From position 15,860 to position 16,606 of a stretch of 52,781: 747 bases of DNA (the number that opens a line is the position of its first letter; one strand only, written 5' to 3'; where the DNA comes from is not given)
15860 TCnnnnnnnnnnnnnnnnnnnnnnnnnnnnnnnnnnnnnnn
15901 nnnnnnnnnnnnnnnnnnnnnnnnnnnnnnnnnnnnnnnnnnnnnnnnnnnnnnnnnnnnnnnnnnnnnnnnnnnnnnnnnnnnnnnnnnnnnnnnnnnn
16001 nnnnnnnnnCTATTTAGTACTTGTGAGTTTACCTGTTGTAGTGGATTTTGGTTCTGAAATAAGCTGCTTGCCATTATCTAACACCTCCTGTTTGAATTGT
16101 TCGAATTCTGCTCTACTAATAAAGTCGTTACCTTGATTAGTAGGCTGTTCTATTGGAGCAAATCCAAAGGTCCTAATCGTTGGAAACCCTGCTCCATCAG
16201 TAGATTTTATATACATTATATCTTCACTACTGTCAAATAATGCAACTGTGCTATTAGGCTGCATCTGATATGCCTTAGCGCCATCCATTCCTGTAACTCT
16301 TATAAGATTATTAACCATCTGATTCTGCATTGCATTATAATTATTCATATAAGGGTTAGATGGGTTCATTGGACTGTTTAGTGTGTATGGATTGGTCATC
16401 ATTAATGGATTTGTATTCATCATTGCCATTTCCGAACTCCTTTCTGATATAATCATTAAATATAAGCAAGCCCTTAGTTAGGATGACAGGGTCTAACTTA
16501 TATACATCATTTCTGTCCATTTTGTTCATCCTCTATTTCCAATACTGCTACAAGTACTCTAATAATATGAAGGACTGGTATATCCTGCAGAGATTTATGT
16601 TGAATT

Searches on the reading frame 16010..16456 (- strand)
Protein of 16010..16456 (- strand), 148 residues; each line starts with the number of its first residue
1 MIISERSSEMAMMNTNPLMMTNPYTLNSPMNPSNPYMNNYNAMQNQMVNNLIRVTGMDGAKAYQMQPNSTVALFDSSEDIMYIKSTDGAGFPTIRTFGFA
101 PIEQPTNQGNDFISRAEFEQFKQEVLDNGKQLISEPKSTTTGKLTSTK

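Call 3: search_protein_families(library=pfam, proteins=[window:16010-16456:-], max_evalue=1)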
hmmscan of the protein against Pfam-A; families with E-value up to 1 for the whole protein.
window:16010-16456:- (148 aa): 0 families

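Call 4: search_protein_families(library=phrogs, proteins=[window:16010-16456:-], max_evalue=0.1)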
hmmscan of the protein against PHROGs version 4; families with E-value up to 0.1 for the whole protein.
window:16010-16456:- (148 aa): 2 families
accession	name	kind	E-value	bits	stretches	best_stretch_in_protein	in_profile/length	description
phrog_21718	-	unknown function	4.3e-13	50.5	1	19-111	9-115/159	-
phrog_18869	-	unknown function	0.00069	20.4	1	19-107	20-102/258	-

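Call 16: search_protein_families(library=ncbifam, proteins=[window:16010-16429:-], max_evalue=1)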
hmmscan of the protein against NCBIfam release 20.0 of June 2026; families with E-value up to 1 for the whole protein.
window:16010-16429:- (139 aa): 0 families

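Call 35: search_solved_structures(query=window:16010-16429:-, max_evalue=10, show_alignments=2)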
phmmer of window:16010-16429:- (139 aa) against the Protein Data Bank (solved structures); distinct sequences matched with E-value up to 10: 1.
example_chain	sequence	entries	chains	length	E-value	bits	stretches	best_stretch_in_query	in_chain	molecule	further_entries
3nep_X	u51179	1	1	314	0.23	15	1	52-107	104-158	Malate dehydrogenase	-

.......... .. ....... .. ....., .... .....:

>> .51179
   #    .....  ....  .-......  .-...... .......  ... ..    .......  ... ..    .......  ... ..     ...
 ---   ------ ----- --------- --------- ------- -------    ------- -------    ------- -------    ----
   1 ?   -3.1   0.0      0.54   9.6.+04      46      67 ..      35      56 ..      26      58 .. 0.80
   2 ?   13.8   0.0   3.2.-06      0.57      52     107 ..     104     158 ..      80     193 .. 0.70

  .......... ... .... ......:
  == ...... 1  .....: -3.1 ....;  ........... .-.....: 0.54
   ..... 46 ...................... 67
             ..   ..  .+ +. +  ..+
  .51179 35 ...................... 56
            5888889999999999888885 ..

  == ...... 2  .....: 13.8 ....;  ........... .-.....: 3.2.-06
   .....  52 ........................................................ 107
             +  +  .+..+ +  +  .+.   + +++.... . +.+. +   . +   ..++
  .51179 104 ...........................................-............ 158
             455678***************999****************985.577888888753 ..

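Call 38: search_dna_similar(query=window:16010-16429:-, collection=phages, mode=protein, max_evalue=0.1, max_rows=40)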
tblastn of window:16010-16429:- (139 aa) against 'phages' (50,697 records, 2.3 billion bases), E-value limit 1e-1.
Records with a match: 13; places in all: 13; records where one place covers at least 80% of the query: 0.
Best place of each record, by identity: <60% 13.
By first word of the organism name: Bacteriophage 10; Dulem 2; Butyrivibrio 1.
By host as written in the record: - 10; Varecia variegata 1; Butyrivibrio fibrisolvens DSM 3071 1; Propithecus coquereli 1.
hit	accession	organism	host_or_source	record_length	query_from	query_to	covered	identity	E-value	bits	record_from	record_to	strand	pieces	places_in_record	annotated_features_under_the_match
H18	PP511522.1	Dulem virus 35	Varecia variegata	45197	42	118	55%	41.6%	3e-12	68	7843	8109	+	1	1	hypothetical protein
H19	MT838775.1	Bacteriophage sp.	human fecal samples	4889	42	127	62%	35.4%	3e-7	54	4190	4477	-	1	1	record has no annotation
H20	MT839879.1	Bacteriophage sp.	human fecal samples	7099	42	110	50%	37.2%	2e-6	51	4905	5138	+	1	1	record has no annotation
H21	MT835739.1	Bacteriophage sp.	human fecal samples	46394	42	113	52%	35.0%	6e-6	50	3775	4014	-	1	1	record has no annotation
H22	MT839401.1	Bacteriophage sp.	human fecal samples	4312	42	106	47%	38.4%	1e-5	49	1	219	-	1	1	record has no annotation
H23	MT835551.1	Bacteriophage sp.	human fecal samples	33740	42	116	54%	32.9%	1e-6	52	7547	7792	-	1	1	record has no annotation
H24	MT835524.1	Bacteriophage sp.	human fecal samples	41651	42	106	47%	37.9%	2e-6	51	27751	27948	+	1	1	record has no annotation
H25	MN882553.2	Butyrivibrio virus Ceridwen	Butyrivibrio fibrisolvens DSM 3071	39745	42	116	54%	31.7%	3e-6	51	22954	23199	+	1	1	hypothetical protein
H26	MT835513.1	Bacteriophage sp.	human fecal samples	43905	45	110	47%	35.2%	5e-7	53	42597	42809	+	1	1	record has no annotation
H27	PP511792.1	Dulem virus 33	Propithecus coquereli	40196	45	116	52%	32.1%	4e-5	47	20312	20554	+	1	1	hypothetical protein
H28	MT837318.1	Bacteriophage sp.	human fecal samples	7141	42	109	49%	32.5%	4e-5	47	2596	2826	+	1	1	record has no annotation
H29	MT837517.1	Bacteriophage sp.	human fecal samples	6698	42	96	40%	40.0%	1e-5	49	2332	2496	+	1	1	record has no annotation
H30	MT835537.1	Bacteriophage sp.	human fecal samples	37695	42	96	40%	38.2%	1e-7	55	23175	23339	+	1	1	record has no annotation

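Call 40: get_annotated_region(hit=H25, flank=5000)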
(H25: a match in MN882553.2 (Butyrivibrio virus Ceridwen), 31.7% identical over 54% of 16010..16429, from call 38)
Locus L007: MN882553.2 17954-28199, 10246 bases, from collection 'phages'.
description: Butyrivibrio virus Ceridwen, complete genome.
organism: Butyrivibrio virus Ceridwen (NCBI taxid 2696359)
taxonomy: Viruses; Duplodnaviria; Heunggongvirae; Uroviricota; Caudoviricetes
host: Butyrivibrio fibrisolvens DSM 3071; source: -; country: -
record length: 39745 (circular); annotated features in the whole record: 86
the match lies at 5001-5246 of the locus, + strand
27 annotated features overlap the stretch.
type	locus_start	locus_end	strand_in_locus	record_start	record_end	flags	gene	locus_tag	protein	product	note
CDS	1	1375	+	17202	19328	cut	-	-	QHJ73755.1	hypothetical protein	Hypothetical coding region with unknown function. ORF predicted by Phanotate-v1.1.2, Prodigal-v2.6.3.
CDS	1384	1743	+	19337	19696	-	-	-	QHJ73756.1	hypothetical protein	Hypothetical coding region with unknown function. ORF predicted by GeneMarkS-2, Glimmer3, Phanotate-v1.1.2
CDS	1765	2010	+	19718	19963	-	-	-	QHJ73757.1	hypothetical protein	Hypothetical coding region with unknown function. ORF predicted by GeneMarkS-2, Glimmer3, Phanotate-v1.1.2, ...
regulatory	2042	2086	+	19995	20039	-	-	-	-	terminator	Predicted by FindTerm v2.8.1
CDS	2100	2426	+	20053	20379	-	-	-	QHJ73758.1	hypothetical protein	Hypothetical coding region with unknown function. ORF predicted by Phanotate-v1.1.2, Prodigal-v2.6.3. Alternative ORF ...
CDS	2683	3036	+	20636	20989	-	-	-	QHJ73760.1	hypothetical protein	Hypothetical coding region with unknown function. ORF predicted by GeneMarkS-2, Glimmer3, Phanotate-v1.1.2, ...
CDS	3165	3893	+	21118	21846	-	-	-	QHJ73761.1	hypothetical protein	Pfam endo-beta-N-acetylglucosaminidase domain 17-157bp (PF01832.20), putative peptidoglycan binding domain 1 184-239bp ...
regulatory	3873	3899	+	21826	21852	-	-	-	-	promoter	promoter predicted by PhagePromoter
CDS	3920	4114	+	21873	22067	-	-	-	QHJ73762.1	hypothetical protein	Hypothetical coding region with unknown function. ORF predicted by GeneMarkS-2, Glimmer3, Phanotate-v1.1.2, ...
CDS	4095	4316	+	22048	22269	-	-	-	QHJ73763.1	hypothetical protein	Hypothetical coding region with unknown function. ORF predicted by Phanotate-v1.1.2, Prodigal-v2.6.3, starting with ...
regulatory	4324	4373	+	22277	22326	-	-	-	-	terminator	Predicted by FindTerm v2.8.1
CDS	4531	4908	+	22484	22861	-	-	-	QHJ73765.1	hypothetical protein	Similar to unchracterised hypothetical protein in Geobacillus phage GBK2 (VOG5369, YP_009010506.1). ORF predicted by ...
CDS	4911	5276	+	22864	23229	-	-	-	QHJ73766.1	hypothetical protein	Hypothetical coding region with unknown function. ORF predicted by GeneMarkS-2, Glimmer3, Phanotate-v1.1.2, ...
CDS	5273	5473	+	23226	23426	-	-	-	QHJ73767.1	hypothetical protein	Hypothetical coding region with unknown function. ORF predicted by GeneMarkS-2, Phanotate-v1.1.2, Prodigal-v2.6.3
CDS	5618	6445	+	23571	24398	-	-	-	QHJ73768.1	hypothetical protein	Hypothetical coding region with unknown function. ORF predicted by GeneMarkS-2, Phanotate-v1.1.2, Prodigal-v2.6.3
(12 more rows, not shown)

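Call 46: search_dna_similar(query=L007:5618-6445:+, collection=phages, mode=protein, max_evalue=0.01, max_rows=60)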
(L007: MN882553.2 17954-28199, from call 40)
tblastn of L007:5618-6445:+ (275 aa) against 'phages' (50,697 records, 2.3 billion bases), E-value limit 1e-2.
Records with a match: 27; places in all: 27; records where one place covers at least 80% of the query: 1.
Best place of each record, by identity: >=99% 1; <60% 26.
By first word of the organism name: Bacteriophage 19; Dulem 3; uncultured 2; Butyrivibrio 1; bajarodcaudo 1; crAssphage 1.
By host as written in the record: - 22; Propithecus coquereli 2; Butyrivibrio fibrisolvens DSM 3071 1; Varecia variegata 1; Peromyscus fraterculus 1.
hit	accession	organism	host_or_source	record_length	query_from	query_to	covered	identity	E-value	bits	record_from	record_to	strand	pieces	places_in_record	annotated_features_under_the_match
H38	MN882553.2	Butyrivibrio virus Ceridwen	Butyrivibrio fibrisolvens DSM 3071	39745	56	275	80%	100.0%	3e-141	443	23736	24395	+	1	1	hypothetical protein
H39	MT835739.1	Bacteriophage sp.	human fecal samples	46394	68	270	74%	32.2%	5e-15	81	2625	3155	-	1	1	record has no annotation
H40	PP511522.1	Dulem virus 35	Varecia variegata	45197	80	272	70%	33.2%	2e-11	70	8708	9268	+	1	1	hypothetical protein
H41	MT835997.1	Bacteriophage sp.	human fecal samples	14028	68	270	74%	31.4%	6e-11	68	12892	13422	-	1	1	record has no annotation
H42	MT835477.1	Bacteriophage sp.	human fecal samples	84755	68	272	75%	30.9%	1e-10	67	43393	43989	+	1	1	record has no annotation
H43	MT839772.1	Bacteriophage sp.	human fecal samples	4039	68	270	74%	29.9%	1e-10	67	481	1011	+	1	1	record has no annotation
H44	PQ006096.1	bajarodcaudo virus 5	Peromyscus fraterculus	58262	75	253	65%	33.3%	2e-8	61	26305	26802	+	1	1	hypothetical protein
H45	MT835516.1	Bacteriophage sp.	human fecal samples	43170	68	253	68%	31.8%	1e-11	71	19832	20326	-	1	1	record has no annotation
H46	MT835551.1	Bacteriophage sp.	human fecal samples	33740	86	263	65%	33.2%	6e-7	56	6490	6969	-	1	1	record has no annotation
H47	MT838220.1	Bacteriophage sp.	human fecal samples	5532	82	271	69%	30.8%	2e-9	64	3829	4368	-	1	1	record has no annotation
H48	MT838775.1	Bacteriophage sp.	human fecal samples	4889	70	253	67%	30.8%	5e-10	66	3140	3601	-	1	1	record has no annotation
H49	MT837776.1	Bacteriophage sp.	human fecal samples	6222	84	272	69%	29.5%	2e-9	64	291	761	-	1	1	record has no annotation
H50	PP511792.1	Dulem virus 33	Propithecus coquereli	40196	78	252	64%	31.0%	3e-6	54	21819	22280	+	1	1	hypothetical protein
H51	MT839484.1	Bacteriophage sp.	human fecal samples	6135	84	272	69%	28.6%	9e-7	56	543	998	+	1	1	record has no annotation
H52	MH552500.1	crAssphage sp. isolate ctcc615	mouse tissue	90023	76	271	71%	27.3%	3e-3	45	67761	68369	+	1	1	hypothetical protein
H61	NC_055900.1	uncultured phage cr125_1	human feces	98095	123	263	51%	28.8%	2e-3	45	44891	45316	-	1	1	spike protein/glycoprotein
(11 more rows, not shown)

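Call 47: get_annotated_region(hit=H61, flank=4000)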
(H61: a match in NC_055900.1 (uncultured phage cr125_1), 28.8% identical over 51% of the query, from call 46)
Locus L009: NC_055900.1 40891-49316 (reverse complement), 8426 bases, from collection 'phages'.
description: CrAssphage cr125_1, complete genome.
organism: uncultured phage cr125_1 (NCBI taxid 2772091)
taxonomy: Viruses; Duplodnaviria; Heunggongvirae; Uroviricota; Caudoviricetes; Crassvirales; Suoliviridae; Uncouvirinae; Aurodevirus; Aurodevirus hominis
host: -; source: human feces; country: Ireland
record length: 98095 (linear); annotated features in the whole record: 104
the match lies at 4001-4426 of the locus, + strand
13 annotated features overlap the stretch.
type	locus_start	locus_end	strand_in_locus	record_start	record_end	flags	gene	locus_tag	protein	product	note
CDS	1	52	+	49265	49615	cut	-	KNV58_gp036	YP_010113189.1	hypothetical protein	gp_77311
CDS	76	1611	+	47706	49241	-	-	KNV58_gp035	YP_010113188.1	hypothetical protein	gp_77310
CDS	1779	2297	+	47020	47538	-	-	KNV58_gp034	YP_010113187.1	holin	gp_77309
CDS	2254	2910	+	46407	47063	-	-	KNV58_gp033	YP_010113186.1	lysis regulatory protein-like protein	gp_77308; Similar to phage lysis regulatory protein LysB, cell division protein FtsL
CDS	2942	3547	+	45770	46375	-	-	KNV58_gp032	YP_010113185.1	RNA polymerase sigma factor/ubiquitin-like protein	gp_77307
CDS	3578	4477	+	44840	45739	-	-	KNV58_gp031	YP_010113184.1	spike protein/glycoprotein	gp_77306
CDS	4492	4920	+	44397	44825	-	-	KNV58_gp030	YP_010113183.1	hypothetical protein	gp_77305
CDS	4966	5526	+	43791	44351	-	-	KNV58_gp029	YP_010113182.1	hypothetical protein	gp_77304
CDS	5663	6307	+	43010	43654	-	-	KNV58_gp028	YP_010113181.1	virion structural protein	gp_77303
CDS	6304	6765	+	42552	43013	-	-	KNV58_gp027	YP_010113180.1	peptidoglycan-associated protein-like protein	gp_77302; Similar to peptidoglycan-associated proteinhistidine kinase response regulator, glycine zipper domain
CDS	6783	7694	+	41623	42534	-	-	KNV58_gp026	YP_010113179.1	tail tubular protein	gp_77301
CDS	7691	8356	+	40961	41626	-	-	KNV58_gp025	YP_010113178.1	homing endonuclease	gp_77300; Intron endonuclease, GIY-YIG intron endonuclease domain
CDS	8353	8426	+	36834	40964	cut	-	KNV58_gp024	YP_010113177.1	virion structural protein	gp_77299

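Call 48: get_annotated_region(hit=H52, flank=4000)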
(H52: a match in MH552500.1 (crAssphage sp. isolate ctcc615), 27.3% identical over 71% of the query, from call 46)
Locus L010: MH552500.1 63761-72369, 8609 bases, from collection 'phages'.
description: MAG: CrAssphage sp. isolate ctcc615, complete genome.
organism: crAssphage sp. isolate ctcc615 (NCBI taxid 2989853)
taxonomy: Viruses; Duplodnaviria; Heunggongvirae; Uroviricota; Caudoviricetes; Crassvirales; Intestiviridae; Obtuvirinae; Wotdevirus; Wotdevirus murinus
host: -; source: mouse tissue; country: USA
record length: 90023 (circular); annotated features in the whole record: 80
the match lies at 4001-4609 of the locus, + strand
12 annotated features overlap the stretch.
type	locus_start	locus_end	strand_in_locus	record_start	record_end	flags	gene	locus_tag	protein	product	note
CDS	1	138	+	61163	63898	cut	-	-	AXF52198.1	hypothetical protein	-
CDS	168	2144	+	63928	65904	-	-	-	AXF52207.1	putative chromosome segregation protein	chromosome segregation protein; Provisional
CDS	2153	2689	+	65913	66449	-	-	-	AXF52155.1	protein of unknown function DUF4376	-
CDS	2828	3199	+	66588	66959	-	-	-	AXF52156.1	hypothetical protein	-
CDS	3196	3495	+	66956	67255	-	-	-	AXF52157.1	excisionase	-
CDS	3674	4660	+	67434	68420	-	-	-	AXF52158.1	hypothetical protein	-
CDS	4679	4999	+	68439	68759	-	-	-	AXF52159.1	hypothetical protein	No HHBLITS hits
CDS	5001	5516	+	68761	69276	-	-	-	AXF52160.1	hypothetical protein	-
CDS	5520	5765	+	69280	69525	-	-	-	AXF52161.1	hypothetical protein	-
CDS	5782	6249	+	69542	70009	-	-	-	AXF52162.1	hypothetical protein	-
CDS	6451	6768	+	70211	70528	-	-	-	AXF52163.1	hypothetical protein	-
CDS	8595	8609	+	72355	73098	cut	-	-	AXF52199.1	putative tail tubular protein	putative Tail tubular protein, P22_gp4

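Call 51: search_protein_families(library=pfam, proteins=[L010:3611-4660:+, L010:4679-4999:+, L010:5001-5516:+, L010:5520-5765:+, L010:5782-6249:+, L009:2942-3547:+, L007:4531-4908:+, L007:6452-6913:+, L007:7785-8171:+, L007:8168-8494:+], max_evalue=0.05)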
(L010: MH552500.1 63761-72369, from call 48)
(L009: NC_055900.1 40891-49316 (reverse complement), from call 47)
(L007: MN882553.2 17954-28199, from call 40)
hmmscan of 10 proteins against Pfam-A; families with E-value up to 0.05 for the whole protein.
L010:3611-4660:+ (349 aa): 0 families

L010:4679-4999:+ (106 aa): 0 families

L010:5001-5516:+ (171 aa): 3 families
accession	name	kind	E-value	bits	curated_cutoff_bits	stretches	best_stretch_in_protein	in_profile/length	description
PF07851.19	TMEM120A-B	-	0.012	15.3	29.8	1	83-166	14-94/324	TMEM120A/B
PF23991.1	DUF7310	-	0.02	15.8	40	0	105-159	12-66/83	Coiled-coil region of unknown function (DUF7310)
PF22794.1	jr-ZPR1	-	0.039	14.3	27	0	84-126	26-74/125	ZPR1 jelly-roll domain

L010:5520-5765:+ (81 aa): 0 families

L010:5782-6249:+ (155 aa): 3 families
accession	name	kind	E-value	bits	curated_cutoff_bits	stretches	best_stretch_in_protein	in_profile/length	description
PF25223.1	DUF7841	-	3.6e-29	101.7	25.2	1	28-154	1-113/114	Domain of unknown function (DUF7841)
PF22847.2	BT_3657-like_N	-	0.016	15.4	27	1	32-92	105-165/168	Arabinosidase BT_3657-like, N-terminal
PF14647.11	FAM91_N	-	0.022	14.4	25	1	23-102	7-81/307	FAM91 N-terminus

L009:2942-3547:+ (201 aa): 1 family
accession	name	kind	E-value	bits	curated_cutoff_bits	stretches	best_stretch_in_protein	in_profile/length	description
PF25223.1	DUF7841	-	2.8e-43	147.2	25.2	1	7-115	4-113/114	Domain of unknown function (DUF7841)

L007:4531-4908:+ (125 aa): 0 families

L007:6452-6913:+ (153 aa): 0 families

L007:7785-8171:+ (128 aa): 0 families

L007:8168-8494:+ (108 aa): 0 families

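Call 54: search_dna_similar(query=L010:3611-4660:+, collection=phages, mode=protein, max_evalue=0.001, max_rows=60, rows=spread)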
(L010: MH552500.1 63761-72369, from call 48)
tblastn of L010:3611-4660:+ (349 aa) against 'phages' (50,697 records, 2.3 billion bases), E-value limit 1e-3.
Records with a match: 28; places in all: 28; records where one place covers at least 80% of the query: 6.
Best place of each record, by identity: >=99% 1; <60% 27.
By first word of the organism name: uncultured 16; Bacteriophage 7; Dulem 2; crAssphage 1; phage 1; Bacteroides 1.
By host as written in the record: - 25; Bacteroides uniformis MB20-41 1; Propithecus coquereli 1; Eulemur fulvus collaris 1.
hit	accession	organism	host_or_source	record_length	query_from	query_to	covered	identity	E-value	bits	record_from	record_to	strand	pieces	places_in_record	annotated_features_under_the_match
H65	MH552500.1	crAssphage sp. isolate ctcc615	mouse tissue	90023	1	349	100%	99.7%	5e-175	544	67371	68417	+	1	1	hypothetical protein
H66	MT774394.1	uncultured phage cr271_1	pig feces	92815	22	328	88%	40.9%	9e-32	132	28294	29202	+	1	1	hypothetical protein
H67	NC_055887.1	uncultured phage cr271_1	pig feces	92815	22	328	88%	40.9%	9e-32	132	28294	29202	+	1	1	hypothetical protein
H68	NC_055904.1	uncultured phage cr273_1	pig feces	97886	22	321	86%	36.5%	7e-31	129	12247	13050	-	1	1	hypothetical protein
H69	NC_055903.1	uncultured phage cr272_1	pig feces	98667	22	321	86%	35.9%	2e-30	127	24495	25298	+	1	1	hypothetical protein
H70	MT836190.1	Bacteriophage sp.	human fecal samples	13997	37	328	84%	36.3%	8e-33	134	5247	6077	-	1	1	record has no annotation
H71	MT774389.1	uncultured phage cr116_1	human feces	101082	40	278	68%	43.0%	3e-38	150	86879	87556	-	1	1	spike protein/glycoprotein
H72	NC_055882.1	uncultured phage cr116_1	human feces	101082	40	278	68%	43.0%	3e-38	150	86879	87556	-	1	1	spike protein/glycoprotein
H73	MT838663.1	Bacteriophage sp.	human fecal samples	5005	62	321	74%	34.5%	7e-23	105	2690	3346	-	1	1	record has no annotation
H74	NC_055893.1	uncultured phage cr4_1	human feces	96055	94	325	66%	37.4%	2e-25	113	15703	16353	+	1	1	outer capsid protein/viral fiber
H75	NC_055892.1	uncultured phage cr109_1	human feces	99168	94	321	65%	37.2%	1e-27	119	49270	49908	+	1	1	outer capsid protein/viral fiber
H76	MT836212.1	Bacteriophage sp.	human fecal samples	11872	22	193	49%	47.6%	1e-30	128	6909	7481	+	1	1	record has no annotation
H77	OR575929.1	phage csAssE-Sib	human gut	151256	29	230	58%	39.9%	4e-23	106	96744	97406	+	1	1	spike protein/glycoprotein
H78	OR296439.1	Bacteroides phage C3_41T2LP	Bacteroides uniformis MB20-41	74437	94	279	53%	40.3%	6e-25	111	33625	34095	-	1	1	outer capsid protein/viral fiber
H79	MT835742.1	Bacteriophage sp.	human fecal samples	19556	103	321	63%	34.1%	4e-19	94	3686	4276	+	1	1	record has no annotation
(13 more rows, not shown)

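Call 55: get_annotated_region(hit=H78, flank=5000)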
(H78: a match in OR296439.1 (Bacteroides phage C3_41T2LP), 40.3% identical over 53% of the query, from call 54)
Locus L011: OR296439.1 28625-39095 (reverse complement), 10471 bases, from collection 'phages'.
description: Bacteroides phage C3_41T2LP, complete genome.
organism: Bacteroides phage C3_41T2LP (NCBI taxid 3070809)
taxonomy: Viruses; Duplodnaviria; Heunggongvirae; Uroviricota; Caudoviricetes
host: Bacteroides uniformis MB20-41; source: phage plaques of the host; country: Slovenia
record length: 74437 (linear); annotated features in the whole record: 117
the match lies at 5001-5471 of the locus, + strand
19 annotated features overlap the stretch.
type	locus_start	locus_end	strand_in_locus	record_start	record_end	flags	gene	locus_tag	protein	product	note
CDS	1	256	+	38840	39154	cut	-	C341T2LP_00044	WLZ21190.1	hypothetical protein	-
CDS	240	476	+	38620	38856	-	-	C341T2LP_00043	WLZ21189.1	hypothetical protein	-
CDS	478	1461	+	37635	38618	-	-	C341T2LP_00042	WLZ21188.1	viral recombinase family protein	YqaJ viral recombinase family protein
CDS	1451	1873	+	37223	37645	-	-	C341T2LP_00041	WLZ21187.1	hypothetical protein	-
CDS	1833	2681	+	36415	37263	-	-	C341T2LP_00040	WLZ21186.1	RecT protein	-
CDS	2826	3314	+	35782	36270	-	-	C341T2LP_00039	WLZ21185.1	holliday junction resolvase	-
CDS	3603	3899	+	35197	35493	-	-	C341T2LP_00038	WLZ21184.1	chromosomal replication initiator protein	-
CDS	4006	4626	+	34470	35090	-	-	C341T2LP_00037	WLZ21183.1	DNA endonuclease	DNA endonuclease I-HmuI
CDS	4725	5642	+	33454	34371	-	-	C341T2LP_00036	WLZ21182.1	outer capsid protein/viral fiber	-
CDS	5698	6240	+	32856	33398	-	-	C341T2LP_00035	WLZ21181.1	hypothetical protein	-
CDS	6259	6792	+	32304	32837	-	-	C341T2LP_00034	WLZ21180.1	hypothetical protein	-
CDS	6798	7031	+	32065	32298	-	-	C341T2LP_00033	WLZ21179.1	hypothetical protein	-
CDS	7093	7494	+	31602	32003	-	-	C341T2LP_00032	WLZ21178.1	hypothetical protein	-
CDS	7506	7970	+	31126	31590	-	-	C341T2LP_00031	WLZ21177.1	PolyVal metallopeptidase superfamily domain protein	-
CDS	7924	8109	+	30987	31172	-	-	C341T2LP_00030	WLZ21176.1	hypothetical protein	-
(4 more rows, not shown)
